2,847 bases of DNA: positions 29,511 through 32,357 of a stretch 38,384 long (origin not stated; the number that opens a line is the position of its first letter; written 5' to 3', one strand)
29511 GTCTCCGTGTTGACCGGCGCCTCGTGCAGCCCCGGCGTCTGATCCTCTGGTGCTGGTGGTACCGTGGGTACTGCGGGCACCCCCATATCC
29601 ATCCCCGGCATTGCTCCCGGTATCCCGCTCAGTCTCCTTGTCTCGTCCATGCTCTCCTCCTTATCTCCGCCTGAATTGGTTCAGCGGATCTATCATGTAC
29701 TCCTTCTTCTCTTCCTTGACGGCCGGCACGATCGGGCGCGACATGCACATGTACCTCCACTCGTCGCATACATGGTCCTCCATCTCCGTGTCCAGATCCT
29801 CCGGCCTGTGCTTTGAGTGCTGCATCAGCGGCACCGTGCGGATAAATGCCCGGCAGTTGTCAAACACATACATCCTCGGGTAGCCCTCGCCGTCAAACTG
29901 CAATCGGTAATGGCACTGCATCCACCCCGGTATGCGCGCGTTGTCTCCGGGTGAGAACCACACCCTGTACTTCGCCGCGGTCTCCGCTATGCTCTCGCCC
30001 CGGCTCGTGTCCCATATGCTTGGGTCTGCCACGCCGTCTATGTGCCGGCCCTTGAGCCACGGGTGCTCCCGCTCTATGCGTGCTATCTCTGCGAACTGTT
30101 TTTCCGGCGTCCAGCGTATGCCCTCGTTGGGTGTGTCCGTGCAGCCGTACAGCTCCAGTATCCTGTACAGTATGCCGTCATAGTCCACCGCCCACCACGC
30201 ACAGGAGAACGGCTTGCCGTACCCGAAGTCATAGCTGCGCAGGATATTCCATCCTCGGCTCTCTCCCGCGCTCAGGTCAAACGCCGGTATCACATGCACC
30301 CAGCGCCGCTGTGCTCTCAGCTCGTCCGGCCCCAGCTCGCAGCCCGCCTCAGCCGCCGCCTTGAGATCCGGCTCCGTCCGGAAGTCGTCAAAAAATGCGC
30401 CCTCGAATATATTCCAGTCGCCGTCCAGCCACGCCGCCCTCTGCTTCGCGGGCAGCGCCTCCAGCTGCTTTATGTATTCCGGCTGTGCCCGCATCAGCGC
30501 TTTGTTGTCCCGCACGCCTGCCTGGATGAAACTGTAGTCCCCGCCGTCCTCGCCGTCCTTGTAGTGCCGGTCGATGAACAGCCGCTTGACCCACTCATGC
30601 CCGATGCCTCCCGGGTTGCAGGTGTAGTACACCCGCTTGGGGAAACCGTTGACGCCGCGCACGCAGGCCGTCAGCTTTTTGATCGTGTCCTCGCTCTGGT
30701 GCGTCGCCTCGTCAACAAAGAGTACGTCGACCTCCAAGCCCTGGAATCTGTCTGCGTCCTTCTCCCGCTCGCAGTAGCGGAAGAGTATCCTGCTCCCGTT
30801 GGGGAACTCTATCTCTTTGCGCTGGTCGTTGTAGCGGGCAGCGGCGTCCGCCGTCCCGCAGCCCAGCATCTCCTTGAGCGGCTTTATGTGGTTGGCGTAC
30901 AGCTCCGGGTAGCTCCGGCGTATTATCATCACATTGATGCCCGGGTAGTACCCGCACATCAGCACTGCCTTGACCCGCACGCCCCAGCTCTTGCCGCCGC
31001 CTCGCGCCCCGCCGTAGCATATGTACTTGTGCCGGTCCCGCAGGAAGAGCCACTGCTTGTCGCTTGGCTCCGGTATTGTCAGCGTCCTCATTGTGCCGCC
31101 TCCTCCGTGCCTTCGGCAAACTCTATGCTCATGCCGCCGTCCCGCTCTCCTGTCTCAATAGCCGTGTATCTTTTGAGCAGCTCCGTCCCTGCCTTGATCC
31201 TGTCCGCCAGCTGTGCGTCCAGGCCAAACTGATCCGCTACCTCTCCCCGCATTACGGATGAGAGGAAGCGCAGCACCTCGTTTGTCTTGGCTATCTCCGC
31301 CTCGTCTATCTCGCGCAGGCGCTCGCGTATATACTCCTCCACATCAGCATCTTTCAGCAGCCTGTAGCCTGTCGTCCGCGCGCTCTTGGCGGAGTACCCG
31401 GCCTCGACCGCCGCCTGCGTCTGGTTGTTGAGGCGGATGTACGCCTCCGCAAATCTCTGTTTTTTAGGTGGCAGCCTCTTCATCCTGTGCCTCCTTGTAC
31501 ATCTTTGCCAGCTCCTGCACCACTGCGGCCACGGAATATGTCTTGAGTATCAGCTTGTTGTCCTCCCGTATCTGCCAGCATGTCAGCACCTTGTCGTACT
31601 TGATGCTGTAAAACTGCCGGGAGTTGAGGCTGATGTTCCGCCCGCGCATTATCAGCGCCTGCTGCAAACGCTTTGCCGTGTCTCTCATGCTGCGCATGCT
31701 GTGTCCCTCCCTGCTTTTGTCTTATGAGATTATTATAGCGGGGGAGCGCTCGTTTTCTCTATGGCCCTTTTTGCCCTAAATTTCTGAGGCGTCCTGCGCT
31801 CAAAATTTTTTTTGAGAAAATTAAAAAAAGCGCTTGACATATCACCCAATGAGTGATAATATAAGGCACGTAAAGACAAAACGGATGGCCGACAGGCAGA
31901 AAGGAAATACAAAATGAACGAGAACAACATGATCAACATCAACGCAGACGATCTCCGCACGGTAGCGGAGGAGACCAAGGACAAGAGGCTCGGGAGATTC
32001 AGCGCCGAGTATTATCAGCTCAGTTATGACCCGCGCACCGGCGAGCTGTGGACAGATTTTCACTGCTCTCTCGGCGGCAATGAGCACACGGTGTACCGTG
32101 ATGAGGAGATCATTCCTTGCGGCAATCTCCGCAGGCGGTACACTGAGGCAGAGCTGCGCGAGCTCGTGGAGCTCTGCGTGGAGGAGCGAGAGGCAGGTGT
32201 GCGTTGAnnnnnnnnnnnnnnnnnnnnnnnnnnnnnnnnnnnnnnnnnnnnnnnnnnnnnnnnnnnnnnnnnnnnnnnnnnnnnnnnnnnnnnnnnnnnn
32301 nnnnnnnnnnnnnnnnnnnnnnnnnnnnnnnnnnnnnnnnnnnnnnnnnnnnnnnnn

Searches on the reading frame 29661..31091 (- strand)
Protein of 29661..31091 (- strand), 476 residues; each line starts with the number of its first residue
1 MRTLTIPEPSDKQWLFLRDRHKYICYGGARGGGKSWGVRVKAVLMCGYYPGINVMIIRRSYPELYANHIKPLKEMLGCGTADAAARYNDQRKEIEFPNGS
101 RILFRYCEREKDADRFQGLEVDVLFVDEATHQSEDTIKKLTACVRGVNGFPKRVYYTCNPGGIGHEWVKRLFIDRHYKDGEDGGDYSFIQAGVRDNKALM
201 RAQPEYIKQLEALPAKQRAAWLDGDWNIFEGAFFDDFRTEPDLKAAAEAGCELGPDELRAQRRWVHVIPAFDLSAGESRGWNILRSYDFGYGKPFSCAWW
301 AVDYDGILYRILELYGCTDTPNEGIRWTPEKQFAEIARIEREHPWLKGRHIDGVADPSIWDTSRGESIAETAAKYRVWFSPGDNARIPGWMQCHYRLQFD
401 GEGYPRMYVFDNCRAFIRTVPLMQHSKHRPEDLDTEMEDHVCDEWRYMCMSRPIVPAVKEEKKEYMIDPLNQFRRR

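Call 13: search_protein_families(library=pfam, proteins=[window:29661-31091:-], max_evalue=0.01)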
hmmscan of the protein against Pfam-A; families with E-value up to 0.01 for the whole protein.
window:29661-31091:- (476 aa): 2 families
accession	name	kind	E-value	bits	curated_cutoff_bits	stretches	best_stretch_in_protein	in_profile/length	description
PF04466.19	Terminase_3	-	1.8e-16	60.7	23.2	1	21-213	2-186/201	Phage terminase large subunit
PF03237.21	Terminase_6N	-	3.6e-15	56.6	22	1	25-235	1-209/215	Terminase large subunit, T4likevirus-type, N-terminal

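Call 14: search_protein_families(library=phrogs, proteins=[window:29661-31091:-], max_evalue=0.001)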
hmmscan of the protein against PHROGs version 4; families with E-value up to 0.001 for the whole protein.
window:29661-31091:- (476 aa): 4 families
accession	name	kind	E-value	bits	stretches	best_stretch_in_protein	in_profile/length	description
phrog_979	-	head and packaging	5.6e-47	161.7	1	7-248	152-426/642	terminase large subunit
phrog_2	-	head and packaging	1.8e-42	147.1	1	8-454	265-594/807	terminase large subunit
phrog_9526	-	head and packaging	4.7e-16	60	1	10-163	12-168/280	terminase large subunit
phrog_3717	-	head and packaging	4.5e-13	50.3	1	17-232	19-230/277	terminase large subunit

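Call 51: search_dna_similar(query=window:29661-31091:-, collection=phages, mode=protein, max_rows=15)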
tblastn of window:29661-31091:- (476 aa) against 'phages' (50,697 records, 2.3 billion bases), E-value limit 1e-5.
Records with a match: 1378; places in all: 1379; records where one place covers at least 80% of the query: 498.
Best place of each record, by identity: <60% 1378.
By first word of the organism name: Pseudomonas 388; Escherichia 179; Salmonella 129; Arthrobacter 72; Acinetobacter 55; Xanthomonas 40; Klebsiella 38; Vibrio 38; Erwinia 37; Stenotrophomonas 37; and 71 more.
By host as written in the record: Pseudomonas aeruginosa 129; - 122; Pseudomonas aeruginosa PAO1 58; Escherichia coli 57; Arthrobacter sp. ATCC 21022 54; Escherichia coli K-12 MG1655 26; Acinetobacter baumannii 23; Pseudomonas sp. 18; and 399 more.
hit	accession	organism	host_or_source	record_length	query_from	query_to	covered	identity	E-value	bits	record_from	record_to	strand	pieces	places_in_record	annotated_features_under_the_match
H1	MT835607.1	Bacteriophage sp.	human fecal samples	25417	1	476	100%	58.4%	0e+0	592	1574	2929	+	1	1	record has no annotation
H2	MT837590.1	Bacteriophage sp.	human fecal samples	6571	1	476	100%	54.8%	3e-170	533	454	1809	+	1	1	record has no annotation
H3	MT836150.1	Bacteriophage sp.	human fecal samples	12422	3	474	99%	40.3%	3e-91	309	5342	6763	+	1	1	record has no annotation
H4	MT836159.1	Bacteriophage sp.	human fecal samples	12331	9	475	98%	38.7%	5e-81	279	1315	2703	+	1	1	record has no annotation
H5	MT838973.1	Bacteriophage sp.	human fecal samples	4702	2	475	100%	37.6%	1e-78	272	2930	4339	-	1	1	record has no annotation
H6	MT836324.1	Bacteriophage sp.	human fecal samples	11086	9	475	98%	37.3%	1e-80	278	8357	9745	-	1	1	record has no annotation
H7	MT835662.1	Bacteriophage sp.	human fecal samples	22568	55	472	88%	41.6%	2e-88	301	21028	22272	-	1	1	record has no annotation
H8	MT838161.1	Bacteriophage sp.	human fecal samples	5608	2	459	96%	37.4%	4e-78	271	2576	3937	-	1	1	record has no annotation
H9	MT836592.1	Bacteriophage sp.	human fecal samples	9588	4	454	95%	37.4%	3e-83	286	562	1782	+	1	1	record has no annotation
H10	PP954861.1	Pseudomonas phage Lebethron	Pseudomonas taiwanensis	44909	12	459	94%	33.4%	1e-52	197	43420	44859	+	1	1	similar to terminase large subunit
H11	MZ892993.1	Pelagibacter phage HTVC033P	Candidatus Pelagibacter sp. HTCC1062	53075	10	468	96%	31.6%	1e-52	197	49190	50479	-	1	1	terminase large subunit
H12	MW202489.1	Bacteriophage sp.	Manatee Spring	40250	24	457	91%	32.8%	1e-50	191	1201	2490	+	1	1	large subunit terminase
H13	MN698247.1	Pelagibacter phage HTVC115P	Candidatus Pelagibacter sp. HTCC7211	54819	8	464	96%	31.1%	2e-50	190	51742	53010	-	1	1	terminase large subunit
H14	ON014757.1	Pseudanabaena phage Pam5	Pseudanabaena sp.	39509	24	463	92%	32.0%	8e-57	209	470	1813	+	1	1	terminase large subunit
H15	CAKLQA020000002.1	Acinetobacter phage MD-2021a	not known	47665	16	451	92%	32.2%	1e-52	197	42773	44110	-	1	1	Uncharacterized conserved protein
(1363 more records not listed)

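Call 74: find_homologous_proteins(query=window:29661-31091:-, max_evalue=1e-30)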
Query window:29661-31091:- (476 aa): 7999 proteins with E <= 1e-30 among 8000 candidates; the best 120 are listed.
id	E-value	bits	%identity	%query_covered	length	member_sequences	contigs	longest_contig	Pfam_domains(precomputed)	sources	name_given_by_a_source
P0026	0.0e+0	1150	99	100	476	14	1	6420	PF04466.20,PF03237.22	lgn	-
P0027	0.0e+0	1144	99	100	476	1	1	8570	PF04466.20,PF03237.22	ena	-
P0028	0.0e+0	1142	99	100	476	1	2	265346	PF04466.20,PF03237.22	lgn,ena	-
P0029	0.0e+0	1139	99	100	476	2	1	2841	PF04466.20,PF03237.22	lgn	-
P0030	5.5e-285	964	82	100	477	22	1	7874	PF04466.20,PF03237.22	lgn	-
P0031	1.4e-270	916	79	99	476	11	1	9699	PF04466.20,PF03237.22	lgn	-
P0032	8.0e-267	904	77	100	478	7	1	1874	PF04466.20,PF03237.22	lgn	-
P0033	2.4e-265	899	76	100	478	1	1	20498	PF04466.20,PF03237.22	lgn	-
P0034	7.7e-265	897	76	100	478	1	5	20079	PF04466.20,PF03237.22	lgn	-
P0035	1.6e-264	896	76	100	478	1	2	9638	PF04466.20,PF03237.22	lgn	-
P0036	4.3e-264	895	76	100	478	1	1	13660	PF04466.20,PF03237.22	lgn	-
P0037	1.2e-263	893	76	100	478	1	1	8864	PF04466.20,PF03237.22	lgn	-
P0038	1.3e-263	893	76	100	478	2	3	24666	PF04466.20,PF03237.22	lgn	-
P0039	3.5e-262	889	77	99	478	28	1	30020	PF04466.20,PF03237.22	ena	-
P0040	7.2e-262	888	76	100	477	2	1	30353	PF04466.20,PF03237.22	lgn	-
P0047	3.6e-244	829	72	99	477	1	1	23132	PF04466.20,PF03237.22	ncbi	-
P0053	3.7e-241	819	72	99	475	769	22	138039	PF04466.20,PF03237.22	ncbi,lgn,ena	-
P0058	1.7e-239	814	71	99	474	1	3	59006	PF04466.20,PF03237.22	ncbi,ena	-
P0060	2.3e-239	813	71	99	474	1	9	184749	PF04466.20,PF03237.22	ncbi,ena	-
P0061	3.0e-239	813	71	99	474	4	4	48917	PF04466.20,PF03237.22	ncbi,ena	-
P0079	4.5e-236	803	70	99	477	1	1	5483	PF04466.20,PF03237.22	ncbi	-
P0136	4.8e-231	786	66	100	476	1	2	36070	PF04466.20,PF03237.22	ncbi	-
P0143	1.3e-230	785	69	99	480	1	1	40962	PF04466.20,PF03237.22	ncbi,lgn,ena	-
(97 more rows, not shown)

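Call 77: list_cluster_members(proteins=[P0028, P0047, P0053, P0058, P0060, P0061, P0079, P0136, P0143, P0011])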
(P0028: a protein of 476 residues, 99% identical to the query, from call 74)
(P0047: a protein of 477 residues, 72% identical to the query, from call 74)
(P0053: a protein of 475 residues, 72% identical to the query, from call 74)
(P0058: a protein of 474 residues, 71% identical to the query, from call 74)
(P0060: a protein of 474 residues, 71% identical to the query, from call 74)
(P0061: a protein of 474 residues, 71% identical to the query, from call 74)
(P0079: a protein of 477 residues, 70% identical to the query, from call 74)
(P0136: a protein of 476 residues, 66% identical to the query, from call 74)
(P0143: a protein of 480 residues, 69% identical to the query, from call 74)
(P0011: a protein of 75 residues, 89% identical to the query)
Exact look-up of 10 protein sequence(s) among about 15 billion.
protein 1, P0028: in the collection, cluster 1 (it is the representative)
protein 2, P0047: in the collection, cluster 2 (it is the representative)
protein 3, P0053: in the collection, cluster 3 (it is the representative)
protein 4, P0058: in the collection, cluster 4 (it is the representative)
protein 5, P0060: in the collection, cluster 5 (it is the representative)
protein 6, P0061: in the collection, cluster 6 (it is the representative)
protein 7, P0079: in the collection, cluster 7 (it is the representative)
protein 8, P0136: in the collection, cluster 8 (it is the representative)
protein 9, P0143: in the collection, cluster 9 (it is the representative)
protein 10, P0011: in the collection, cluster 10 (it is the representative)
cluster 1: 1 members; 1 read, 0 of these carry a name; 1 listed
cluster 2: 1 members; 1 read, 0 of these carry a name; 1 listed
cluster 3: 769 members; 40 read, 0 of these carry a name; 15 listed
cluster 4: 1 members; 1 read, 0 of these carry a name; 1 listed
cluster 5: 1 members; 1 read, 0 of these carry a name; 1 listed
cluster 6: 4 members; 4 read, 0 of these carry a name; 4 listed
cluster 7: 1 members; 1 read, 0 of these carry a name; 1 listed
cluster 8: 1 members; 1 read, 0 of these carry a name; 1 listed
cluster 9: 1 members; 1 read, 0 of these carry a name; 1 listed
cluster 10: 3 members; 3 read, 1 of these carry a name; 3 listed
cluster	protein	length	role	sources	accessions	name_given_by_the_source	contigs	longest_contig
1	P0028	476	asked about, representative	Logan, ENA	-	-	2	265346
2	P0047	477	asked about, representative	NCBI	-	-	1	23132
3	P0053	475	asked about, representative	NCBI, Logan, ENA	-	-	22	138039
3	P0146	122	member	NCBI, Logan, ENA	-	-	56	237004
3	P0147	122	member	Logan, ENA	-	-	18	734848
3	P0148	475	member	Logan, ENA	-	-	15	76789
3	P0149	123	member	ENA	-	-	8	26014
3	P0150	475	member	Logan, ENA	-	-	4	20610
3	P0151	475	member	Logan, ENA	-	-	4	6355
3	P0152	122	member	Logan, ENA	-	-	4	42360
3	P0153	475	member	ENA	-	-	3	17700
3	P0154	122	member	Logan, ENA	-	-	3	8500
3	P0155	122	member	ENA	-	-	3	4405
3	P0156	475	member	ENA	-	-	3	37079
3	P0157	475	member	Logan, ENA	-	-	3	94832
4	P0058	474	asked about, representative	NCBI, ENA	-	-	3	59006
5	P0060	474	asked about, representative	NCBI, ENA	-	-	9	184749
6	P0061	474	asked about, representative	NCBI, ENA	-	-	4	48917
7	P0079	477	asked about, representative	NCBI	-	-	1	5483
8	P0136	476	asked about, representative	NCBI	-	-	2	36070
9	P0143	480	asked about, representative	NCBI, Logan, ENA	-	-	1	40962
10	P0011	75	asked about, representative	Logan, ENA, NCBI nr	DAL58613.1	MAG TPA_asm: putative transcriptional regulator [Caudoviricetes sp.]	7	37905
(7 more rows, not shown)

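Call 78: find_encoding_contigs(protein=P0028, flank=10000, max_places=2)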
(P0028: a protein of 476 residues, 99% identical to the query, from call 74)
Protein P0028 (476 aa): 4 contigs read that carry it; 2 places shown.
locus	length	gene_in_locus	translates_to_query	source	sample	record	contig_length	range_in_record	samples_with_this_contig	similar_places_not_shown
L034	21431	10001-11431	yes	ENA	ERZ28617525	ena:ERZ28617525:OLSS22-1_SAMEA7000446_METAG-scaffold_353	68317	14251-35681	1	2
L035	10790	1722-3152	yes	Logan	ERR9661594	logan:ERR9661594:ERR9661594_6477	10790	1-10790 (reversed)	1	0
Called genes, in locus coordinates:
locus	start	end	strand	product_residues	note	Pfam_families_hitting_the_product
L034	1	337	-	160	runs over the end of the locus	-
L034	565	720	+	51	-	-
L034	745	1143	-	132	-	PF01381:HTH_3, PF12844:HTH_19 (weak), PF13560:HTH_31 (weak)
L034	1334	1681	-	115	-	-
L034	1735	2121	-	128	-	-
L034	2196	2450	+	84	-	-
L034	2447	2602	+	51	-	-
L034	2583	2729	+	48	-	-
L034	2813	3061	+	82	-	-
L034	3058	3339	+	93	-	-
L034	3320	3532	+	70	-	-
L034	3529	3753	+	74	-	-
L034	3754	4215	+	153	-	PF08774:VRR_NUC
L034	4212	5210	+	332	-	PF00145:DNA_methylase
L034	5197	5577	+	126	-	-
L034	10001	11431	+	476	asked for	PF03237:Terminase_6N, PF04466:Terminase_3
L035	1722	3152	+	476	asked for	PF03237:Terminase_6N, PF04466:Terminase_3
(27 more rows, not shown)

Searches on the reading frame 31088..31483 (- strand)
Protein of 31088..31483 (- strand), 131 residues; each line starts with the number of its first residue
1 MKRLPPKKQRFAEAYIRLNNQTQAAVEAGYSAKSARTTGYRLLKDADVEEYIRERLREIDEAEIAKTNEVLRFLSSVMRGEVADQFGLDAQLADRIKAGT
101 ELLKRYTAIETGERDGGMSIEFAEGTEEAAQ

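Call 13: search_protein_families(library=pfam, proteins=[window:31088-31483:-], max_evalue=0.01)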
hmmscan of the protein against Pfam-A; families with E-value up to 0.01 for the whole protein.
window:31088-31483:- (131 aa): 1 family
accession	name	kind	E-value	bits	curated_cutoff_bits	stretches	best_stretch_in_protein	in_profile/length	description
PF03592.21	Terminase_2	-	2.5e-25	90.2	26.1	1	5-124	2-116/141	Terminase small subunit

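Call 14: search_protein_families(library=phrogs, proteins=[window:31088-31483:-], max_evalue=0.001)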
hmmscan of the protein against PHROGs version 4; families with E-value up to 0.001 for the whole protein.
window:31088-31483:- (131 aa): 6 families
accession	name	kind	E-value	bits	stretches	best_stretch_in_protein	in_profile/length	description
phrog_51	-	head and packaging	1e-28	101.8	1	1-108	86-213/261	terminase small subunit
phrog_17390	-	unknown function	3.7e-21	75.7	1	3-64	2-63/69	-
phrog_641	-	head and packaging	2.4e-12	48.7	1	4-63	3-62/162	terminase small subunit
phrog_2606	-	head and packaging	3.9e-11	43.9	1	6-72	91-158/310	terminase small subunit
phrog_5334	-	head and packaging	1.6e-05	26.1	1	7-103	20-109/162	terminase small subunit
phrog_32222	-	unknown function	0.00064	20.5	1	4-57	92-144/241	-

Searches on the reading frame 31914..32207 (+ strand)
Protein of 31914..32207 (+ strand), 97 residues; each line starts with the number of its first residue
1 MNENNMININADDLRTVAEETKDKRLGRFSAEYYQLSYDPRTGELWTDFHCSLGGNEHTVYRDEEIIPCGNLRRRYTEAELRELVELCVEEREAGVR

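Call 13: search_protein_families(library=pfam, proteins=[window:31914-32207:+], max_evalue=0.01)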
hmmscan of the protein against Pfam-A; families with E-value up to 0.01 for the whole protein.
window:31914-32207:+ (97 aa): 0 families

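Call 14: search_protein_families(library=phrogs, proteins=[window:31914-32207:+], max_evalue=0.001)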
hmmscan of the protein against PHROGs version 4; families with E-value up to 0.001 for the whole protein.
window:31914-32207:+ (97 aa): 0 families

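Call 18: find_encoding_contigs(protein=window:31914-32207:+, flank=3000, max_places=10)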
Protein window:31914-32207:+ (97 aa): 5 contigs read that carry it; 4 places shown.
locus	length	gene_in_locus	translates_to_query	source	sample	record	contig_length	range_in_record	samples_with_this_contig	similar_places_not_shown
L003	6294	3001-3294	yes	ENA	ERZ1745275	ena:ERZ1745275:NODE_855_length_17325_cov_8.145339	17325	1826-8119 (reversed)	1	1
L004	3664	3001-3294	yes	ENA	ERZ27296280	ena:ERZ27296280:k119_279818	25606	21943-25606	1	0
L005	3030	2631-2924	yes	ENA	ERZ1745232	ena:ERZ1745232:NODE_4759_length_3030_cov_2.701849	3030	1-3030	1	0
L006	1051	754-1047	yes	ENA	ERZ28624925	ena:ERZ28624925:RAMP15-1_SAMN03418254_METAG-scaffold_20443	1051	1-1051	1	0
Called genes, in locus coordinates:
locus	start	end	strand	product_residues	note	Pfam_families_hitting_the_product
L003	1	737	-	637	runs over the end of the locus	PF23899:SU10_portal, PF16510:P22_portal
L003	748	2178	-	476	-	PF03237:Terminase_6N, PF04466:Terminase_3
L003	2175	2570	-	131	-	PF03592:Terminase_2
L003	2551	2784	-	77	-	-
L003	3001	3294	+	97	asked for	-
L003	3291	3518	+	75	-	PF01381:HTH_3 (weak), PF13560:HTH_31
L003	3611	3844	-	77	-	-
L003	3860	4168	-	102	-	-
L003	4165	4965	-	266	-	-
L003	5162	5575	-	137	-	PF13443:HTH_26 (faint), PF13560:HTH_31 (faint), PF01381:HTH_3 (weak)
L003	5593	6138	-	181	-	PF08241:Methyltransf_11 (faint)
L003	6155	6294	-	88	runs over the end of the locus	-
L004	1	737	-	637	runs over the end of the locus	PF23899:SU10_portal, PF16510:P22_portal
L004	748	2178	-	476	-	PF03237:Terminase_6N, PF04466:Terminase_3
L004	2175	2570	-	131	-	PF03592:Terminase_2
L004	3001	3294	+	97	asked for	-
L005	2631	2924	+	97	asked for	-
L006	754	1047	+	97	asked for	-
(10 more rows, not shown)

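Call 33: find_homologous_proteins(query=window:31914-32207:+)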
Query window:31914-32207:+ (97 aa): 4 proteins with E <= 0.001 among 4 candidates.
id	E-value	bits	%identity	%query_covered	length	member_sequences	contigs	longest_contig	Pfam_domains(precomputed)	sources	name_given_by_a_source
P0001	7.0e-58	211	98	100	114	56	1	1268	-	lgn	-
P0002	8.0e-55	201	96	97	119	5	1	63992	-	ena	-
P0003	1.5e-34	136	70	93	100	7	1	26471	-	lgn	-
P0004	2.7e-20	90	100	36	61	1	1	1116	-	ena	-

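Call 34: find_encoding_contigs(protein=P0003, flank=4000, max_places=8)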
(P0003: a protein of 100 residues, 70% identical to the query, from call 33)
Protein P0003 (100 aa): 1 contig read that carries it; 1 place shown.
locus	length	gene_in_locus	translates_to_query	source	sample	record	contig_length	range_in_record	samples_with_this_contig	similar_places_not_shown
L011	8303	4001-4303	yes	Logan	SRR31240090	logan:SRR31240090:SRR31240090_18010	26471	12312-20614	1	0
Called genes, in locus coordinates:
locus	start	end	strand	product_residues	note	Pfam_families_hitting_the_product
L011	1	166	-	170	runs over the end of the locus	-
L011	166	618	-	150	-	-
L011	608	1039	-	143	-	PF11114:Minor_capsid_2 (faint)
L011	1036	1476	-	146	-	-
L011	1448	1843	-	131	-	-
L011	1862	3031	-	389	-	PF18316:S-l_SbsC_C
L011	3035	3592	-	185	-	-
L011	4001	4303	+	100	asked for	-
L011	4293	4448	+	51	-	-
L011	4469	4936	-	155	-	-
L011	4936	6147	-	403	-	PF06152:Phage_min_cap2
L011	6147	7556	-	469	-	PF05133:SPP1_portal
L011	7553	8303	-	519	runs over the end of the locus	PF04466:Terminase_3, PF17288:Terminase_3C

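Call 35: find_encoding_contigs(protein=P0002, flank=4000, max_places=6)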
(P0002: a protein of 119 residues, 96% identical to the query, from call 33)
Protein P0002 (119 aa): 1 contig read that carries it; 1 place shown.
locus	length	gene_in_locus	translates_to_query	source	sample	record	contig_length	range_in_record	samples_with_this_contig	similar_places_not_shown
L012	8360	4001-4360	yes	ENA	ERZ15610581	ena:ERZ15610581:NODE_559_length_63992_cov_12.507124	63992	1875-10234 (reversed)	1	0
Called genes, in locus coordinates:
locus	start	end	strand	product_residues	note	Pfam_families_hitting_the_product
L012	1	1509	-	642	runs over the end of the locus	PF23899:SU10_portal, PF16510:P22_portal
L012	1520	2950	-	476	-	PF03237:Terminase_6N, PF04466:Terminase_3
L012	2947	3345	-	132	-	PF03592:Terminase_2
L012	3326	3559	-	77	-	-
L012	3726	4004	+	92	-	-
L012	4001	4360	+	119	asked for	-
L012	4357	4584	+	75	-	PF01381:HTH_3 (weak), PF13560:HTH_31 (weak)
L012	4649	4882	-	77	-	-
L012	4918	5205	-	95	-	-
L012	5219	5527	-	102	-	-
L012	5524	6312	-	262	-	-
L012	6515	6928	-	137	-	PF01381:HTH_3 (faint), PF13443:HTH_26 (faint), PF13560:HTH_31 (faint)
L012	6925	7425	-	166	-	-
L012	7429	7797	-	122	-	-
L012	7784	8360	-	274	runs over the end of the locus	PF00145:DNA_methylase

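Call 64: search_protein_families(library=phrogs, proteins=[L012:3726-4004:+], max_evalue=0.01)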
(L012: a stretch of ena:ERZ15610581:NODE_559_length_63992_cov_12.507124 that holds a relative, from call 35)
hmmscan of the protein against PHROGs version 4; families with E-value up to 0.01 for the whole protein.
L012:3726-4004:+ (92 aa): 0 families

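Call 65: search_solved_structures(query=window:31914-32207:+, max_evalue=10)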
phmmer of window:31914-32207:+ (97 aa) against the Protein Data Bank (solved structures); distinct sequences matched with E-value up to 10: 4.
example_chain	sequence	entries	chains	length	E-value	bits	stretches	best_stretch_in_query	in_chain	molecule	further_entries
9gzg_A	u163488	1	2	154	0.059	16.9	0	30-49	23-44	Engineered CTPR protein with glutamic acids for conductivity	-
8ch0_A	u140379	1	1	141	0.4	14.3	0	31-49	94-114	Consensus tetratricopeptide repeat protein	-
2fo7_A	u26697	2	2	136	0.41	14.2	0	31-49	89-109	SYNTHETIC CONSENSUS TPR PROTEIN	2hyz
7k7g_M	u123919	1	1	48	0.63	13.6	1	41-83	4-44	Centromere DNA-binding protein complex CBF3 subunit B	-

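Call 66: search_solved_structures(query=L012:3726-4004:+, max_evalue=10)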
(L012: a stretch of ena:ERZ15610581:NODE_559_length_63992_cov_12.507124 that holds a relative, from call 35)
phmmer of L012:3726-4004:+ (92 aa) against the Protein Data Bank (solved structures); distinct sequences matched with E-value up to 10: 1.
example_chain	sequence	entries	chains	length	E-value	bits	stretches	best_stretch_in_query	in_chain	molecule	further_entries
8ju7_A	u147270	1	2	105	0.92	12.7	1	51-79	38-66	histidine kinase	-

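Call 76: predict_structure(alignment_id=A4)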
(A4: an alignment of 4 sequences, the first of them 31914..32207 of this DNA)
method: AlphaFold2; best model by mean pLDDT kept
length: 97 residues; sequences in the alignment: 4
mean_pLDDT: 47.4   pTM: 0.32
mean pLDDT of the five models: 47.4, 45.4, 43.8, 41.1, 40.9
residues with pLDDT >= 90: 0; 70-90: 0; 50-70: 35; < 50: 62
segments of 3 or more residues with pLDDT < 50: 1-11, 14-33, 50-62, 64-71, 95-97
pLDDT, mean of each block of 10 residues (from residue 1): 35 49 42 50 53 41 47 55 55 46
secondary structure, 60 per line:
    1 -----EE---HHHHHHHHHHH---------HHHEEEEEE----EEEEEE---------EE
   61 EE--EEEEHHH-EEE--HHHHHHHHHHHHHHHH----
elements in order: H11-21 E34-39 E44-49 E59-62 E65-68 E73-75 H78-93
